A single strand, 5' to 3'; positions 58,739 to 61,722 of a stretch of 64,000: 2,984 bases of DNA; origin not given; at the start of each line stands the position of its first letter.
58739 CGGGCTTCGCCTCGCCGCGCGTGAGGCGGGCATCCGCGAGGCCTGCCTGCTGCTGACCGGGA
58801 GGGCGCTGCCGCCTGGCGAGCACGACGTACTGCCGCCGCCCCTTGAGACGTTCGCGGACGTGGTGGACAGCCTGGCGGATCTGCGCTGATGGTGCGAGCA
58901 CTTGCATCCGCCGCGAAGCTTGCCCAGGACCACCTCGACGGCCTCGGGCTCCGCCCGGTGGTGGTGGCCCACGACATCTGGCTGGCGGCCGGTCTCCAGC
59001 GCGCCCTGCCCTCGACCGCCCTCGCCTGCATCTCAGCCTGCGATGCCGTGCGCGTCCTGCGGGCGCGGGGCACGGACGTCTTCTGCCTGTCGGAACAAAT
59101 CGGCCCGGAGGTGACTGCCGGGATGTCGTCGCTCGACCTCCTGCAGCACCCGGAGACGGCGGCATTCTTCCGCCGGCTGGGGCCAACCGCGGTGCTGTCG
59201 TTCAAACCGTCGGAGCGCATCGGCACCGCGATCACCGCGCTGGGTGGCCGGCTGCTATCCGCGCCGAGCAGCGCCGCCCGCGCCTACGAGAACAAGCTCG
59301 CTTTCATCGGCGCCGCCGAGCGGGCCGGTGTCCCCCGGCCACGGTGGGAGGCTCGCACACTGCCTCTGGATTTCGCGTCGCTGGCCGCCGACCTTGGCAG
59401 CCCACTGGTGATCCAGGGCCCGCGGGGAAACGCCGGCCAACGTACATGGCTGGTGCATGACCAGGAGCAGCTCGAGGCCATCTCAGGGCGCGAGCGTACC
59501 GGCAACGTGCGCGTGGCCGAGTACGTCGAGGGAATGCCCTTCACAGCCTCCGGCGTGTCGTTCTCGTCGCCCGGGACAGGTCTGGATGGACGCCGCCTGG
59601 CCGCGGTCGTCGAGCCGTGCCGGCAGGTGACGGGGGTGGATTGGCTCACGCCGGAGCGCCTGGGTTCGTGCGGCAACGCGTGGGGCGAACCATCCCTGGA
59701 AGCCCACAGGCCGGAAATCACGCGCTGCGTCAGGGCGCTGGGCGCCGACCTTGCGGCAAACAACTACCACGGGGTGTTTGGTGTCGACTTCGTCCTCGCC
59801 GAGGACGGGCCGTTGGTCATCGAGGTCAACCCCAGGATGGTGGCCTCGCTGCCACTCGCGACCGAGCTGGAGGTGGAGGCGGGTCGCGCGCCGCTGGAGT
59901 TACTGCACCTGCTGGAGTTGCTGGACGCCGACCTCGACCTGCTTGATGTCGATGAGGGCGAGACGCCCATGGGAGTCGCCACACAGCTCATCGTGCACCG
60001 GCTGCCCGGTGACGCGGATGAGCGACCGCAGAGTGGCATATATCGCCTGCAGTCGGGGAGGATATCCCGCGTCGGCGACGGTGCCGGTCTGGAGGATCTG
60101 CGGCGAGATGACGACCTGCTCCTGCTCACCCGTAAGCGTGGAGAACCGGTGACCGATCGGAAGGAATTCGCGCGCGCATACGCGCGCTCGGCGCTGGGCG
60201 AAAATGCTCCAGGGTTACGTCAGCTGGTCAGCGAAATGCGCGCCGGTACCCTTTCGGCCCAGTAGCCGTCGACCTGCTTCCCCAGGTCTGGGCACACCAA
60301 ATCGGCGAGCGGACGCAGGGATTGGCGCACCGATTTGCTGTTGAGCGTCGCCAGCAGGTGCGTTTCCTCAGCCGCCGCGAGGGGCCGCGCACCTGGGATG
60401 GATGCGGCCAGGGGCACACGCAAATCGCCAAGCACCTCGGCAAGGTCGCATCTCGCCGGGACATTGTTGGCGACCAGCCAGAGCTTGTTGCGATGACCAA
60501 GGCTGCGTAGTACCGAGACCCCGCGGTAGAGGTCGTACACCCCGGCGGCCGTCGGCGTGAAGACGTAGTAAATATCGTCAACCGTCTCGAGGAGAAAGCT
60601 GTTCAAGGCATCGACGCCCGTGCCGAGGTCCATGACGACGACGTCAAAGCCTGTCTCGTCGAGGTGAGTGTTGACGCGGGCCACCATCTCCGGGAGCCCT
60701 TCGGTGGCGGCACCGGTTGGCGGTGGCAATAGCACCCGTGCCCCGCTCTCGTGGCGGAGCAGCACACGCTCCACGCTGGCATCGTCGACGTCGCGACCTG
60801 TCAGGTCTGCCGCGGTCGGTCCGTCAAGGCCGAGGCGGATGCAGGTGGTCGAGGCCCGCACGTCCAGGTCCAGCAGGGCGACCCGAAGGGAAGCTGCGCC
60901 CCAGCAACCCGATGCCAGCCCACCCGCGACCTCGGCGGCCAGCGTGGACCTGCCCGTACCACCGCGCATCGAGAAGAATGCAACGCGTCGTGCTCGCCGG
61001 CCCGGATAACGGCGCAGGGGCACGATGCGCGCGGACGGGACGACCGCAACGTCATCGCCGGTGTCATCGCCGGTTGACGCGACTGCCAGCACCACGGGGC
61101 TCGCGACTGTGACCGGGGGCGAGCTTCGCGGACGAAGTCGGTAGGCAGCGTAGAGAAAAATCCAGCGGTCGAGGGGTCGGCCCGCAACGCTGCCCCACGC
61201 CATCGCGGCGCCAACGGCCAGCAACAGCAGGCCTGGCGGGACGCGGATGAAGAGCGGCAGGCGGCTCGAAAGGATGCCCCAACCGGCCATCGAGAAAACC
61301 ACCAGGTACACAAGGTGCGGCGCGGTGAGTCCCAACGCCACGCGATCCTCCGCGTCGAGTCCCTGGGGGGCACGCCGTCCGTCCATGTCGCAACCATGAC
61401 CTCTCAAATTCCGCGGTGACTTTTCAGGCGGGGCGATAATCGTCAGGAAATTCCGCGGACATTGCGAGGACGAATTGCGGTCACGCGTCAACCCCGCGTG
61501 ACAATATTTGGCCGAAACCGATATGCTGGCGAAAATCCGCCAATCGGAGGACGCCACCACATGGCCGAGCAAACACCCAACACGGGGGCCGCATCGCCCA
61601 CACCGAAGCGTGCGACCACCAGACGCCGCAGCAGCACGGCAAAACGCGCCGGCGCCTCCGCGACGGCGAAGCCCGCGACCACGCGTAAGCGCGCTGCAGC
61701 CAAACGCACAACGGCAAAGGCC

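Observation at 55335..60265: Orphan LysW-like carrier protein with ATP-grasp, ThrC-like PLP enzyme, MurD-like ligase and NlpC/P60 peptidase: candidate new amino-group-carrier pathway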

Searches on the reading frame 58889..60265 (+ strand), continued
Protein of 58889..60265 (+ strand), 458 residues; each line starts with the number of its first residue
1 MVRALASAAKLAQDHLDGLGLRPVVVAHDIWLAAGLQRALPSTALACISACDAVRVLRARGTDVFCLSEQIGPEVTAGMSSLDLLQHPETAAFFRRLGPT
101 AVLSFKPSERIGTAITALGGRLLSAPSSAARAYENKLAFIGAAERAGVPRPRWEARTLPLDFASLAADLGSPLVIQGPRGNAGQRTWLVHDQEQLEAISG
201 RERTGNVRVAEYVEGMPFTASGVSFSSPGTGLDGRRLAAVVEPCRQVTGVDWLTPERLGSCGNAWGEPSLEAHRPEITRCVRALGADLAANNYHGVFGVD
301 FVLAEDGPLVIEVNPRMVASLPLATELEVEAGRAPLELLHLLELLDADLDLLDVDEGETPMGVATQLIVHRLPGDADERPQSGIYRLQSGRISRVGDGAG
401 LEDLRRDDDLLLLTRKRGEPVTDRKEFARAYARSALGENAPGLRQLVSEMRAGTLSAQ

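Call 33: search_protein_families(library=pfam, proteins=[L038:1904-3298:+, L038:3309-5297:+, L038:5301-6182:+, L038:6179-7060:+, L038:7071-8624:+, L038:8775-9857:+, L038:9854-11113:+, L038:11110-11640:+, L038:12340-13449:+, L038:13494-14441:-], max_evalue=0.001)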
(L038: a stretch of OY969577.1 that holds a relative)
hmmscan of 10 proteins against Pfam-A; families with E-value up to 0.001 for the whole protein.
L038:1904-3298:+ (464 aa): 5 families
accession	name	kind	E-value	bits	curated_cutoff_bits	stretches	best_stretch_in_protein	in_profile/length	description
PF07728.20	AAA_5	-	1.9e-07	31.6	22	0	132-241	30-139/139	AAA domain (dynein-related subfamily)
PF07726.17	AAA_3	-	1.2e-05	25.7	27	1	178-230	66-118/131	ATPase family associated with various cellular activities (AAA)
PF00158.32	Sigma54_activat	-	6.9e-05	23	20.2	0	166-224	85-143/168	Sigma-54 interaction domain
PF20030.5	bpMoxR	-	0.00061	19.4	27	0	46-86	17-57/205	MoxR domain in the MoxR-vWA-beta-propeller ternary systems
PF00493.29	MCM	-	0.00085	18.9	23.3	0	161-225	108-174/224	MCM P-loop domain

L038:3309-5297:+ (662 aa): 2 families
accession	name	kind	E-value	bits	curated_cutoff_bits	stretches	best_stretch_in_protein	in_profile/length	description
PF13519.12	VWA_2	-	3.9e-08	34.3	27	1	476-574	1-107/107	von Willebrand factor type A domain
PF05762.20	VWA_CoxE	-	0.00022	21.1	26.4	1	436-581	26-167/222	VWA domain containing CoxE-like protein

L038:5301-6182:+ (293 aa): 0 families

L038:6179-7060:+ (293 aa): 1 family
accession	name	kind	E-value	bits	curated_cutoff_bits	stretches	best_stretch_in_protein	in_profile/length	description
PF00877.26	NLPC_P60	-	4.4e-20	72.1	23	1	178-271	1-92/105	NlpC/P60 family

L038:7071-8624:+ (517 aa): 2 families
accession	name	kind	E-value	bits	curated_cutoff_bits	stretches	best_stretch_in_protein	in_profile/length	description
PF08245.18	Mur_ligase_M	-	5.2e-22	79.2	24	1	161-344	1-199/200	Mur ligase middle domain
PF02875.26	Mur_ligase_C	-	4.1e-15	57.2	28.4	1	371-487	1-127/127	Mur ligase, glutamate ligase domain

L038:8775-9857:+ (360 aa): 1 family
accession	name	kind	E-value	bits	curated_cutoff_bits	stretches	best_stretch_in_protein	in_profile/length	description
PF00291.31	PALP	-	9.2e-34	117.5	35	1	32-319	2-295/295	Pyridoxal-phosphate dependent enzyme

L038:9854-11113:+ (419 aa): 2 families
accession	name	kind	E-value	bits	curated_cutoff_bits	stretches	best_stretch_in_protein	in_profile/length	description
PF14398.11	ATPgrasp_YheCD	-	2.1e-06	27.6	26.8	1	234-276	183-226/255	YheC/D like ATP-grasp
PF02655.19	ATP-grasp_3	-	2.5e-06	28.1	23.2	1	140-280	31-160/160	ATP-grasp domain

L038:11110-11640:+ (176 aa): 1 family
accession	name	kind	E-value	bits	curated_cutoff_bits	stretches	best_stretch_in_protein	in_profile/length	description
PF04229.20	GrpB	-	1e-50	172.4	25.5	1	14-171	2-157/159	GrpB protein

L038:12340-13449:+ (369 aa): 3 families
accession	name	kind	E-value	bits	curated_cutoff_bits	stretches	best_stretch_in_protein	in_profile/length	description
PF01556.23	DnaJ_C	-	1.2e-33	116.7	26.6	1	157-339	4-150/152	DnaJ C terminal domain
PF00226.36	DnaJ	-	2.7e-26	91.9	27.8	1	5-66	1-63/63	DnaJ domain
PF00684.25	DnaJ_CXXCXGXG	-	6.3e-05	23.6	32.7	1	177-218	14-55/65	DnaJ central domain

L038:13494-14441:- (315 aa): 0 families

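Call 36: search_protein_families(library=ncbifam, proteins=[L017:8580-9653:+, L038:8775-9857:+, L005:2989-4092:+, L017:9650-11095:+, L038:9854-11113:+, L005:4089-5507:+], max_evalue=0.00001)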
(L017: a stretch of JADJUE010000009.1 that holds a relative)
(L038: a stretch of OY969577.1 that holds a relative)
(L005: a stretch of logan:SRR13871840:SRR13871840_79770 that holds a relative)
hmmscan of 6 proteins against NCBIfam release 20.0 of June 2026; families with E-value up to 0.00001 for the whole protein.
L017:8580-9653:+ (357 aa): 24 families
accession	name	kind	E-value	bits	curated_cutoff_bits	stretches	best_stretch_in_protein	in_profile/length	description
NF006050.0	PRK08197.1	equivalog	2.8e-30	105.4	303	1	17-320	56-367/406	threonine synthase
NF004170.0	PRK05638.1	equivalog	2.7e-18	65.8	421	1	17-317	44-338/442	threonine synthase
NF005292.0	PRK06815.1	equivalog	1.3e-16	60.6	371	1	42-208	21-189/320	threonine/serine dehydratase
NF004996.0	PRK06381.1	equivalog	1.4e-16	60.4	266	1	41-331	14-318/319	threonine synthase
NF005680.0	PRK07476.1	equivalog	1.3e-14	53.9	413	1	35-332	16-311/326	hydroxyectoine utilization dehydratase EutB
NF006205.0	PRK08329.1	equivalog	4.1e-14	52.3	358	1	58-321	72-330/347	threonine synthase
NF005035.0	PRK06450.1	equivalog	1.1e-13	50.7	301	1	36-329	52-332/338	threonine synthase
NF006094.0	PRK08246.1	subfamily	3.2e-13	49.7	331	1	42-311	23-282/310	serine/threonine dehydratase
TIGR01127.1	ilvA_1Cterm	equivalog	6.5e-11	41.8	378.75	1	51-329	9-283/380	threonine ammonia-lyase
TIGR02991.1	ectoine_eutB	equivalog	8.9e-10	38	413.35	1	35-205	12-184/317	hydroxyectoine utilization dehydratase EutB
NF004771.0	PRK06110.1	equivalog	1.1e-09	37.9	317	1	42-207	21-188/323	threonine dehydratase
NF005600.0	PRK07334.1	equivalog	1.5e-08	33.6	496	1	42-206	28-194/408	threonine ammonia-lyase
TIGR01124.1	ilvA_2Cterm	equivalog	3e-08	32.7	411.3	1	43-206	18-184/499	threonine ammonia-lyase, biosynthetic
TIGR00260.1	thrC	equivalog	5.1e-08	32.5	167.1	1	36-124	16-105/340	threonine synthase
TIGR03945.1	PLP_SbnA_fam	equivalog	5.7e-08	32.2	349.95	1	42-142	7-108/304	2,3-diaminopropionate biosynthesis protein SbnA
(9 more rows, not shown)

L038:8775-9857:+ (360 aa): 7 families
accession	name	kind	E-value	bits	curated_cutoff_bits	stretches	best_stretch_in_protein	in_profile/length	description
NF006050.0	PRK08197.1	equivalog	1.2e-19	70.4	303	1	15-320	59-380/406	threonine synthase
NF004170.0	PRK05638.1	equivalog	1.6e-14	53.3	421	1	13-208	45-239/442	threonine synthase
NF006205.0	PRK08329.1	equivalog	2.9e-09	36.4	358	1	55-302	74-324/347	threonine synthase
NF005035.0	PRK06450.1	equivalog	1.2e-07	30.9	301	1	54-207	66-222/338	threonine synthase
TIGR00260.1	thrC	equivalog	1.8e-07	30.6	167.1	1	31-112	16-101/340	threonine synthase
NF004996.0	PRK06381.1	equivalog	3.5e-07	29.5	266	1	36-235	14-224/319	threonine synthase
NF006094.0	PRK08246.1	subfamily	6.5e-06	25.8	331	1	38-131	24-114/310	serine/threonine dehydratase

L005:2989-4092:+ (367 aa): 27 families (the best 25 are shown)
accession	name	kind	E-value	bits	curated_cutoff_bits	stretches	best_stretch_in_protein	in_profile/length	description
NF006050.0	PRK08197.1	equivalog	1.1e-37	129.8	303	1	5-309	55-368/406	threonine synthase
NF004170.0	PRK05638.1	equivalog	1.5e-23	83.1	421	1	7-301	45-335/442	threonine synthase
NF006205.0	PRK08329.1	equivalog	1.1e-16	60.8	358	1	47-315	72-338/347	threonine synthase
NF006094.0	PRK08246.1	subfamily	1.2e-16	61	331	1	33-317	25-302/310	serine/threonine dehydratase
NF005035.0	PRK06450.1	equivalog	4.3e-16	58.7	301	1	23-317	50-333/338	threonine synthase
NF005680.0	PRK07476.1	equivalog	2.4e-15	56.3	413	1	30-195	22-189/326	hydroxyectoine utilization dehydratase EutB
NF005292.0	PRK06815.1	equivalog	1.1e-13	50.9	371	1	32-193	22-185/320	threonine/serine dehydratase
TIGR00260.1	thrC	equivalog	7.6e-13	48.3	167.1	1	9-121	2-110/340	threonine synthase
TIGR02991.1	ectoine_eutB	equivalog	1.3e-12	47.4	413.35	1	31-195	19-185/317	hydroxyectoine utilization dehydratase EutB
TIGR03945.1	PLP_SbnA_fam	equivalog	7.8e-12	44.9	349.95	1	33-199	9-188/304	2,3-diaminopropionate biosynthesis protein SbnA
TIGR01136.1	cysKM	subfamily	1.5e-11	44.3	344.15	1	30-199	6-185/299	cysteine synthase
TIGR01124.1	ilvA_2Cterm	equivalog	1.8e-11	43.4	411.3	1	32-192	18-180/499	threonine ammonia-lyase, biosynthetic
TIGR01139.1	cysK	equivalog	2.2e-11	43.5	350.95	1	30-197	6-183/298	cysteine synthase A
NF006674.0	PRK09224.1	subfamily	8.6e-11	41.2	577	1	33-192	27-188/508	threonine ammonia-lyase IlvA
NF005147.0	PRK06608.1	equivalog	1.9e-10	40.1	380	1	31-192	24-186/339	serine/threonine dehydratase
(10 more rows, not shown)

L017:9650-11095:+ (481 aa): 1 family
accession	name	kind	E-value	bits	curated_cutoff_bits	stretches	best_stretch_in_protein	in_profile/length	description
NF005096.0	PRK06524.1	equivalog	1e-23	83.3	684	1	129-355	117-348/493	biotin carboxylase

L038:9854-11113:+ (419 aa): 1 family
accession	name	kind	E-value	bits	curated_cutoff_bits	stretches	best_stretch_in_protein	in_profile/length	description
NF005096.0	PRK06524.1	equivalog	4.6e-20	71.2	684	1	55-301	90-347/493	biotin carboxylase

L005:4089-5507:+ (472 aa): 1 family
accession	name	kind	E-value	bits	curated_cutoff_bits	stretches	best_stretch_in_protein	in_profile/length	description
NF005096.0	PRK06524.1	equivalog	8.2e-30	103.3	684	1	83-379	89-397/493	biotin carboxylase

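Call 48: predict_structure(alignment_id=A2)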
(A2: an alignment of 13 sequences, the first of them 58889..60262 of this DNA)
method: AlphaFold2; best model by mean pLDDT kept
length: 458 residues; sequences in the alignment: 13
mean_pLDDT: 90.5   pTM: 0.91
mean pLDDT of the five models: 90.5, 90.5, 88.3, 87.7, 87.5
residues with pLDDT >= 90: 344; 70-90: 87; 50-70: 19; < 50: 8
segments of 3 or more residues with pLDDT < 50: 229-234
pLDDT, mean of each block of 10 residues (from residue 1): 84 97 95 92 96 96 97 92 97 98 91 97 88 92 95 94 97 89 83 94 88 95 75 56 92 86 94 94 92 92 96 86 94 92 90 71 95 89 90 93 94 89 91 95 94 76
secondary structure, 60 per line:
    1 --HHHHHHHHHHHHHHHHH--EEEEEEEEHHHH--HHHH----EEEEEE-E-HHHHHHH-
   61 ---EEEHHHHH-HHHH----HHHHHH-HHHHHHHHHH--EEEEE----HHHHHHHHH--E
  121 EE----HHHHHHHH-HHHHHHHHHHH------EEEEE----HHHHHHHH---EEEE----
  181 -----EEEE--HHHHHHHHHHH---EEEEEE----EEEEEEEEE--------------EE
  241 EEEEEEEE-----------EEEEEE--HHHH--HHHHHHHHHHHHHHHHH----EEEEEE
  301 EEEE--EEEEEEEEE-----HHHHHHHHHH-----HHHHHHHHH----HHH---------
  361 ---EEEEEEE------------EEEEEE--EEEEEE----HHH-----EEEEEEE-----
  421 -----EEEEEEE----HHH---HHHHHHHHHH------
elements in order: H3-19 E22-29 H30-33 H36-39 E44-49 H53-59 E64-66 H67-71 H73-76 H81-86 H88-97 E100-104 H109-117 E120-122 H127-134 H136-146 E153-157 H162-169 E173-176 E186-189 H192-202 E206-211 E216-224 E239-248 E260-265 H268-271 H274-290 E295-304 E307-315 H321-330 H336-344 E364-370 E383-388 E391-396 E409-415 E426-432 H443-452

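Call 52: fold_search(model_id=the predicted structure, library=pdb)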
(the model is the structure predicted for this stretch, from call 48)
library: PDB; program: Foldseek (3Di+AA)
matches with E <= 10: 1346; with E <= 0.001: 586
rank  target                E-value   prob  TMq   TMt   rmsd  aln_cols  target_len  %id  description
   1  5vyz_A                8.0e-19  1.00  0.59  0.27   7.7       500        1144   16  Crystal structure of Lactococcus lactis pyruvate carboxylase in complex with cyclic-di-AMP (released 2017-08-16)
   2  5vz0_A                2.9e-18  1.00  0.59  0.27   7.7       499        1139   17  Crystal structure of Lactococcus lactis pyruvate carboxylase G746A mutant in complex with cyclic-di-AMP (released 2017-08-16)
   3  2ip4_A                4.2e-18  1.00  0.54  0.58   6.9       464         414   19  Crystal Structure of Glycinamide Ribonucleotide Synthetase from Thermus thermophilus HB8 (released 2007-10-30)
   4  5vz0_B                4.4e-18  1.00  0.58  0.26   7.7       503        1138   16  Crystal structure of Lactococcus lactis pyruvate carboxylase G746A mutant in complex with cyclic-di-AMP (released 2017-08-16)
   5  5vz0_D                5.0e-18  1.00  0.57  0.26   8.1       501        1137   16  Crystal structure of Lactococcus lactis pyruvate carboxylase G746A mutant in complex with cyclic-di-AMP (released 2017-08-16)
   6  3k5h_A                6.8e-18  1.00  0.55  0.64   7.1       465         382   14  Crystal structure of carboxyaminoimidazole ribonucleotide synthase from asperigillus clavatus complexed with ATP (released 2009-10-20)
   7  2vpq_A                6.8e-18  1.00  0.57  0.58   6.6       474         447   14  Crystal structure of biotin carboxylase from S. aureus complexed with AMPPNP (released 2008-09-09)
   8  5vyz_D                6.8e-18  1.00  0.56  0.26   8.2       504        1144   17  Crystal structure of Lactococcus lactis pyruvate carboxylase in complex with cyclic-di-AMP (released 2017-08-16)
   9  5vyz_B                1.0e-17  1.00  0.58  0.26   7.7       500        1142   17  Crystal structure of Lactococcus lactis pyruvate carboxylase in complex with cyclic-di-AMP (released 2017-08-16)
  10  1dv2_B                1.2e-17  1.00  0.60  0.61   6.0       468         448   16  The structure of biotin carboxylase, mutant E288K, complexed with ATP (released 2000-06-09)
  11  3k5i_A                1.4e-17  1.00  0.54  0.63   7.2       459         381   13  Crystal structure of N5-carboxyaminoimidazole synthase from aspergillus clavatus in complex with ADP and 5-aminoimadaz (released 2009-10-20)
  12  2v58_B                1.5e-17  1.00  0.59  0.61   6.2       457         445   16  CRYSTAL STRUCTURE OF BIOTIN CARBOXYLASE FROM E.COLI IN COMPLEX WITH POTENT INHIBITOR 1 (released 2009-01-13)
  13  9yx2_T                1.5e-17  1.00  0.58  0.56   6.1       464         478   16  Structure of the long chain acyl-CoA carboxylase complex from Mycobacterium smegmatis with ATP, bicarbonate, and propi (released 2025-11-26)
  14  3lp8                  1.7e-17  1.00  0.58  0.62   6.5       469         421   15  Crystal structure of phosphoribosylamine-glycine ligase from Ehrlichia chaffeensis (released 2010-02-23)
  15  3hb9_C                1.9e-17  1.00  0.60  0.29   6.5       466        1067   14  Crystal Structure of S. aureus Pyruvate Carboxylase A610T Mutant (released 2009-06-30)
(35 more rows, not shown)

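Call 65: search_protein_families(library=pfam, proteins=[L016:8789-11350:+, L020:8342-11152:+, P0026, L020:4875-6269:+, L020:6185-7948:+], max_evalue=0.001)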
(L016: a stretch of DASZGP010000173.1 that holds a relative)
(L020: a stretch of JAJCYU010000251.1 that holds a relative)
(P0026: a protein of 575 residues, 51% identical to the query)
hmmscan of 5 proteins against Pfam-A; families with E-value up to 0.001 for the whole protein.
L016:8789-11350:+ (853 aa): 3 families
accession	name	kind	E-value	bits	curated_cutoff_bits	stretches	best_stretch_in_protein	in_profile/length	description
PF00291.31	PALP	-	8.4e-37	127.5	35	1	13-275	6-276/295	Pyridoxal-phosphate dependent enzyme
PF02655.19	ATP-grasp_3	-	7.8e-07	29.7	23.2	1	557-702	31-160/160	ATP-grasp domain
PF14397.11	ATPgrasp_ST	-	0.00099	18.8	31.4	0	666-703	221-260/278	Sugar-transfer associated ATP-grasp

L020:8342-11152:+ (936 aa): 1 family
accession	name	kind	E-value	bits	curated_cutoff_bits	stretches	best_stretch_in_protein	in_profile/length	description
PF00291.31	PALP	-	7.7e-47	160.5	35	1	46-350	2-295/295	Pyridoxal-phosphate dependent enzyme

P0026 (575 aa): 2 families
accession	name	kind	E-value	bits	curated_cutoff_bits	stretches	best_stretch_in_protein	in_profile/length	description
PF02655.19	ATP-grasp_3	-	3.8e-08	34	23.2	1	257-438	1-160/160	ATP-grasp domain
PF00291.31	PALP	-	4e-05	23.5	35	1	28-100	219-295/295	Pyridoxal-phosphate dependent enzyme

L020:4875-6269:+ (464 aa): 1 family
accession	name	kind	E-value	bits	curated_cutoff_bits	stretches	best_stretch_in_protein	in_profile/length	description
PF00877.26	NLPC_P60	-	1.6e-14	54.2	23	1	295-367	1-72/105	NlpC/P60 family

L020:6185-7948:+ (587 aa): 2 families
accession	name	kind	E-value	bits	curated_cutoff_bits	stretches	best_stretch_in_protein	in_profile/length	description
PF08245.18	Mur_ligase_M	-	3.5e-25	89.6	24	1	168-294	1-136/200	Mur ligase middle domain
PF02875.26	Mur_ligase_C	-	1.9e-11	45.3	28.4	1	425-551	1-127/127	Mur ligase, glutamate ligase domain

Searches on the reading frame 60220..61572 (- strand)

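Call 3: search_protein_families(library=pfam, proteins=[window:60220-61572:-], max_evalue=0.01)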
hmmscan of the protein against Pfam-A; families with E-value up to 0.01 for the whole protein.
window:60220-61572:- (450 aa): 3 families
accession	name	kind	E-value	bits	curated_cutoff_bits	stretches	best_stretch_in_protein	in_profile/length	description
PF12666.12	PrgI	-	0.00021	22.2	27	1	70-149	4-87/91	PrgI family protein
PF01656.29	CbiA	-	0.00048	20.5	25.4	1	198-374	2-86/125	CobQ/CobB/MinD/ParA nucleotide binding domain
PF10609.15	ParA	-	0.0029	17.5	27.1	1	197-252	6-56/246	NUBPL iron-transfer P-loop NTPase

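Call 4: search_protein_families(library=ncbifam, proteins=[window:60220-61572:-], max_evalue=0.01)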
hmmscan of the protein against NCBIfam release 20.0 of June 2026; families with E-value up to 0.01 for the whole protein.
window:60220-61572:- (450 aa): 7 families
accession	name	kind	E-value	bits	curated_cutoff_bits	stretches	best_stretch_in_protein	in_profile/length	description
NF047398.1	AAA_KGGVGR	domain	1.3e-09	38.7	90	1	194-240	2-43/190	KGGVGR-motif variant AAA ATPase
TIGR03815.1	CpaE_hom_Actino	equivalog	3e-07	29.9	154.45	1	188-415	105-328/340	septum site-determining protein Ssd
TIGR03371.1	cellulose_yhjQ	equivalog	5.6e-05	22.8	157.85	1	195-373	2-180/246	cellulose biosynthesis protein BcsQ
TIGR01968.1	minD_bact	equivalog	5.8e-05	22.6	212.9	1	199-371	6-173/261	septum site-determining protein MinD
TIGR01969.1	minD_arch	subfamily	0.00011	21.5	201.75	1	197-361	3-161/251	cell division ATPase MinD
NF008079.0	PRK10818.1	equivalog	0.00015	21.2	508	1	194-361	2-166/270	septum site-determining protein MinD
NF041546.1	ParA_partition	equivalog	0.0012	18.4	180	1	197-243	2-43/203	ParA family partition ATPase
